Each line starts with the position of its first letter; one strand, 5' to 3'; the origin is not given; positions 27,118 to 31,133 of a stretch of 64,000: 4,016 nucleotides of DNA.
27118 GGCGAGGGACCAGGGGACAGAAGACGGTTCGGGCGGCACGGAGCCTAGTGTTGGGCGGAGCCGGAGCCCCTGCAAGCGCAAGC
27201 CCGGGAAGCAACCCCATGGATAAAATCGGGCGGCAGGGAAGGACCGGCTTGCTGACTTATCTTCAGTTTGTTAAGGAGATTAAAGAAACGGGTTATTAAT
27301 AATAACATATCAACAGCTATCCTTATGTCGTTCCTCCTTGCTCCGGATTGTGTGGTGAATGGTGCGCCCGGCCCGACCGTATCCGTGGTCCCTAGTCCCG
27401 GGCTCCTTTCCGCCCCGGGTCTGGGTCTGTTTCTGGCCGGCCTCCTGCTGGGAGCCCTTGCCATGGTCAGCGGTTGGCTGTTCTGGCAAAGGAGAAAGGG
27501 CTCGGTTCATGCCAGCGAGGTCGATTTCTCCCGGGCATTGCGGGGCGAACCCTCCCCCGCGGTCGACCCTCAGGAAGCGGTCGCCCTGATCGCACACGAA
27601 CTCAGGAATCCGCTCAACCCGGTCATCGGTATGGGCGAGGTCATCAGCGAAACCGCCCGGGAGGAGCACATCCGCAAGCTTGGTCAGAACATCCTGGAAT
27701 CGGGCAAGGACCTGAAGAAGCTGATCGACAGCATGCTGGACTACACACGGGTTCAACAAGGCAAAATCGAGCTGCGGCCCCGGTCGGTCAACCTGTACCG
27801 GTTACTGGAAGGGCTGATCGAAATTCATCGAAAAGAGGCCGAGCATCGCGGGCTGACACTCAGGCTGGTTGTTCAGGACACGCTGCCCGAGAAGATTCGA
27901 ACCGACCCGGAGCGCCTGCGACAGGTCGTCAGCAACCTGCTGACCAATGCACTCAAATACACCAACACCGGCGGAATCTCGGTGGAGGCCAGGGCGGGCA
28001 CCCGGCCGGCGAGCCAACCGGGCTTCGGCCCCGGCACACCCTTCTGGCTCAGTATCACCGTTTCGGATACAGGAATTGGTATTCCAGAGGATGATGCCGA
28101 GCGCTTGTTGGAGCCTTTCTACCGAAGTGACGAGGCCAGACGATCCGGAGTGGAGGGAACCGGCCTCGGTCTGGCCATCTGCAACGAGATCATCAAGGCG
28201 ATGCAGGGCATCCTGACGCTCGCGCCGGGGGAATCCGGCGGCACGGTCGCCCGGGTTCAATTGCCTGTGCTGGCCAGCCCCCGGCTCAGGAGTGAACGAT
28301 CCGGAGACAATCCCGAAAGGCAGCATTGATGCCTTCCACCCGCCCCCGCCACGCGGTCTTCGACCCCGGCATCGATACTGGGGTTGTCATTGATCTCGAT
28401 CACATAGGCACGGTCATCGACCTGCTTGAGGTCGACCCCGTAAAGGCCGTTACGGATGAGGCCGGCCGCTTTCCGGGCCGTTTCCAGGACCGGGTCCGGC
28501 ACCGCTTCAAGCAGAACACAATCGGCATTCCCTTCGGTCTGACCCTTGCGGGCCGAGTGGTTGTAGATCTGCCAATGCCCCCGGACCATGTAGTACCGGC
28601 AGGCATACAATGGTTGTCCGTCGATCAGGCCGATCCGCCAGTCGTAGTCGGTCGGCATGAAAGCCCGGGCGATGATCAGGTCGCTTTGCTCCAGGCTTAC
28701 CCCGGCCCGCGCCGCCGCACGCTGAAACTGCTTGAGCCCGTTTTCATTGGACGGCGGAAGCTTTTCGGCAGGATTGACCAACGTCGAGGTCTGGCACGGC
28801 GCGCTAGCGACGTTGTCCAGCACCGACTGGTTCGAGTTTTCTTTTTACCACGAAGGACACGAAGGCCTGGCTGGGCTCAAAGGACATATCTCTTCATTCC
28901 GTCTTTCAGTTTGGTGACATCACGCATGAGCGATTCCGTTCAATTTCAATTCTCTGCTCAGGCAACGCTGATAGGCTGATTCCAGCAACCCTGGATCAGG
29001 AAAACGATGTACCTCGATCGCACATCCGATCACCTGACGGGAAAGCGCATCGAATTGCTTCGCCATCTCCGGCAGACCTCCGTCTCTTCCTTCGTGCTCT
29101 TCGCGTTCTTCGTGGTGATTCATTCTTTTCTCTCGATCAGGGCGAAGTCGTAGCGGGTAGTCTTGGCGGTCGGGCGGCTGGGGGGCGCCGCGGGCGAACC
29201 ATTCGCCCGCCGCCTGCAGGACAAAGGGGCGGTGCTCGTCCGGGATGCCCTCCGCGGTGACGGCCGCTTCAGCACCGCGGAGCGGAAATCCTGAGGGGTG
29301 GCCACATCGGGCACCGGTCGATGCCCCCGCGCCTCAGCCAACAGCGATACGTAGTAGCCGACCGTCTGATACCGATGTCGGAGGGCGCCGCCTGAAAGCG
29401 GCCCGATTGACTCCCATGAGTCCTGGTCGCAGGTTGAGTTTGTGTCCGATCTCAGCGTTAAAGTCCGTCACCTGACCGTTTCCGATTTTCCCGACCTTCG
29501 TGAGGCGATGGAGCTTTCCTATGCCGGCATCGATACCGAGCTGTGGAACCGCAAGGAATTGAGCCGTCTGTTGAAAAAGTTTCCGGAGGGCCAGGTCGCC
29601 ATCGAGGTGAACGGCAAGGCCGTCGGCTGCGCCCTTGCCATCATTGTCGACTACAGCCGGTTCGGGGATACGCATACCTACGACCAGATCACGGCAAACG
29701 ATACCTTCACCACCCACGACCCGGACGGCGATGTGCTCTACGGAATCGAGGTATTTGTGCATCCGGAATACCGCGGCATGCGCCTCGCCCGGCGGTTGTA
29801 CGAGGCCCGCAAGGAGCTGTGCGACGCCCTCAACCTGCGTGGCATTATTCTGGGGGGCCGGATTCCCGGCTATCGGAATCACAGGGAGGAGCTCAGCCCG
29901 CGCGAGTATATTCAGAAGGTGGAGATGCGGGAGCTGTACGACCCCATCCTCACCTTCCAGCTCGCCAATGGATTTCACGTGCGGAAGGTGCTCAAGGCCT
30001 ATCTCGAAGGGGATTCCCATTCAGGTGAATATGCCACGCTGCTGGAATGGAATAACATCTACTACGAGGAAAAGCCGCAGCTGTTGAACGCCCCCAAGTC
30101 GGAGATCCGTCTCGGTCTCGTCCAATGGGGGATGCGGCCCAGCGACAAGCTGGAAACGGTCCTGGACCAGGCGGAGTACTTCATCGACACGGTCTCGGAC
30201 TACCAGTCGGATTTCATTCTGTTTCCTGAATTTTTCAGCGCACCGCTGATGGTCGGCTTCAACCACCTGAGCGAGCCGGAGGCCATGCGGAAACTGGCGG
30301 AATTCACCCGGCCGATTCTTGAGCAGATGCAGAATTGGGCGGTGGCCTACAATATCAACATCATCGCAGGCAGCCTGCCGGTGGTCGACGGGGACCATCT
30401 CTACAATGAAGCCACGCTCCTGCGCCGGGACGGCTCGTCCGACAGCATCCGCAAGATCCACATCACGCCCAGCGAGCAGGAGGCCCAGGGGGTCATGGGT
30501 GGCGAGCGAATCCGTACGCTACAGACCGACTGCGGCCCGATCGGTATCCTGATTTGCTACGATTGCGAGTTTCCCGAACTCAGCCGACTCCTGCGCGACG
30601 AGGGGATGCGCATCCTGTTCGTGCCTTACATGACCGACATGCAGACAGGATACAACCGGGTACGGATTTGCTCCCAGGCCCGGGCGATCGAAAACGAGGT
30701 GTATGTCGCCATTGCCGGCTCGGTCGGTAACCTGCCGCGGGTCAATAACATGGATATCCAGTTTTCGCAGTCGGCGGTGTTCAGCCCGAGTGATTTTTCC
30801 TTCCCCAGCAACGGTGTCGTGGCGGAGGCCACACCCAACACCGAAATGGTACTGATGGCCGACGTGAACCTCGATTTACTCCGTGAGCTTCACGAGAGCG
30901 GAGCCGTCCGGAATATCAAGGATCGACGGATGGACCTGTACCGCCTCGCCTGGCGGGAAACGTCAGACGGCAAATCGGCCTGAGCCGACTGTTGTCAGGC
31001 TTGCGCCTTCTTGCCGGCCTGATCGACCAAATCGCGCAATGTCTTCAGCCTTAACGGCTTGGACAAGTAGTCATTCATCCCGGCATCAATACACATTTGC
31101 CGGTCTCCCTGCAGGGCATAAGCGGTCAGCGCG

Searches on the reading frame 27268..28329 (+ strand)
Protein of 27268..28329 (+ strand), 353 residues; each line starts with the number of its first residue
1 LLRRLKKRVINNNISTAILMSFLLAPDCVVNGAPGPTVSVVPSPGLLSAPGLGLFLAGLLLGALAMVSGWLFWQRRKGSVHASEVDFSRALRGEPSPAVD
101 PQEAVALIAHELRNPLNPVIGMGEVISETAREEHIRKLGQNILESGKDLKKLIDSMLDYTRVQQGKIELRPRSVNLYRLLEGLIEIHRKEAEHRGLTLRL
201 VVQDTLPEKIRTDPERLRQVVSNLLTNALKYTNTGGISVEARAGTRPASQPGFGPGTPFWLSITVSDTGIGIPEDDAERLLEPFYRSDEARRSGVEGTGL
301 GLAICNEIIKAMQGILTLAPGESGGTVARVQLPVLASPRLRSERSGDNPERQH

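Call 26: search_protein_families(library=pfam, proteins=[window:27268-28329:+], max_evalue=0.00001)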
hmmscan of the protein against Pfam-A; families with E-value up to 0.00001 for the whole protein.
window:27268-28329:+ (353 aa): 2 families
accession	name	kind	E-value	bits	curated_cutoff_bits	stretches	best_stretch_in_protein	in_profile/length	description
PF02518.31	HATPase_c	-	2.1e-28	99.4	26.4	1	212-334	1-109/111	Histidine kinase-, DNA gyrase B-, and HSP90-like ATPase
PF00512.31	HisKA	-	4e-14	52.8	26.9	1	103-165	4-66/66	His Kinase A (phospho-acceptor) domain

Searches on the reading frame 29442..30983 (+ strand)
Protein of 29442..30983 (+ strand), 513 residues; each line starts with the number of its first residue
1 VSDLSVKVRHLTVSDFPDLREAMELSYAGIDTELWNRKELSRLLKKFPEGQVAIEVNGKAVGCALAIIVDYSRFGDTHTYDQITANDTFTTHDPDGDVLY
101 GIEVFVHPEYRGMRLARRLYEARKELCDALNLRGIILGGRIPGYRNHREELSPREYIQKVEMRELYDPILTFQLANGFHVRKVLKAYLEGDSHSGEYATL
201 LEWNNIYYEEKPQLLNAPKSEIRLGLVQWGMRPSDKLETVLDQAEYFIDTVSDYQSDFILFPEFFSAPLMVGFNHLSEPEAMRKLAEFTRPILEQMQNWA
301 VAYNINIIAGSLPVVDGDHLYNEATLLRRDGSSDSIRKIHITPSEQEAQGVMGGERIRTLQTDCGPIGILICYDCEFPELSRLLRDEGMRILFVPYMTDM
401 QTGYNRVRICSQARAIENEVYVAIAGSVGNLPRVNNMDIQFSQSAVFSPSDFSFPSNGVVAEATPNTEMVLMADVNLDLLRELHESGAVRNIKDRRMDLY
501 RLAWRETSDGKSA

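Call 26: search_protein_families(library=pfam, proteins=[window:29442-30983:+], max_evalue=0.00001)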
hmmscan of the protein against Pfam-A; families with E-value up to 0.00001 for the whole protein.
window:29442-30983:+ (513 aa): 2 families
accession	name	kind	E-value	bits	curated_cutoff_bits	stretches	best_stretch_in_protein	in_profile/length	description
PF00795.27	CN_hydrolase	-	1.8e-31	109.9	23.2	1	224-483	2-254/256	Carbon-nitrogen hydrolase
PF00583.31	Acetyltransf_1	-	3.7e-08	34.1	20.7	1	31-137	12-98/116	Acetyltransferase (GNAT) family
